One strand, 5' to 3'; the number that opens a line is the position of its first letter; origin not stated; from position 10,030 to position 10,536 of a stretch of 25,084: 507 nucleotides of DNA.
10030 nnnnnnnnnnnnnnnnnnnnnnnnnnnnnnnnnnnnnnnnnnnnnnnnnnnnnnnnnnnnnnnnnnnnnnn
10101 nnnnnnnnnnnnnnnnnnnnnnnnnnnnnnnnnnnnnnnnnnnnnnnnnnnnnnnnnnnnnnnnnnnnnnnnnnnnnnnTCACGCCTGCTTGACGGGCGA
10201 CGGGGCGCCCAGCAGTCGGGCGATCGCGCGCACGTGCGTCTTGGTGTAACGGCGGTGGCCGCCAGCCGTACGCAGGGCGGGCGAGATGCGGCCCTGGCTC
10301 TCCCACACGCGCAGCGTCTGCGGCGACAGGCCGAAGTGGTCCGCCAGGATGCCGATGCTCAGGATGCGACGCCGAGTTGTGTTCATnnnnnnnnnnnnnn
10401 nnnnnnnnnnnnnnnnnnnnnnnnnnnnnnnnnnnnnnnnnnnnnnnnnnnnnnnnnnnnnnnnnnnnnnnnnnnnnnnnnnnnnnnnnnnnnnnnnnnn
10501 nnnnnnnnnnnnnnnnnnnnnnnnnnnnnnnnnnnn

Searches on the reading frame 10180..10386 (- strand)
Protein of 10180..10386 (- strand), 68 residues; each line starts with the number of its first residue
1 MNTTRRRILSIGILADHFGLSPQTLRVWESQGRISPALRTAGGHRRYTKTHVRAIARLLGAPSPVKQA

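Call 101: search_protein_families(library=padloc, proteins=[window:10180-10386:-], max_evalue=0.001)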
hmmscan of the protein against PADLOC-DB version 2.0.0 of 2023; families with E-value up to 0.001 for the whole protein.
window:10180-10386:- (68 aa): 1 family
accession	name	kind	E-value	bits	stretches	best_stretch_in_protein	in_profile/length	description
PDLC04133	mad1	-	1.5e-10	39.2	1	8-61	5-56/60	mads_1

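Call 102: search_protein_families(library=pfam, proteins=[window:10180-10386:-], max_evalue=0.01)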
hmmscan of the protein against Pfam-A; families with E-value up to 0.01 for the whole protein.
window:10180-10386:- (68 aa): 4 families
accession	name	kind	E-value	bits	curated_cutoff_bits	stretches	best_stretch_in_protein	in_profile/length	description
PF00376.29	MerR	-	1.1e-13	51.1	28.2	1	10-47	1-38/38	MerR family regulatory protein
PF13411.12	MerR_1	-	3e-10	40.5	21.6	1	10-56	2-47/69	MerR HTH family regulatory protein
PF12728.13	HTH_17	-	9.2e-06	26.3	27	1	14-55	7-46/51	Helix-turn-helix domain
PF13518.12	HTH_28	-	0.0015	19.1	25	0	14-30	18-34/52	Helix-turn-helix domain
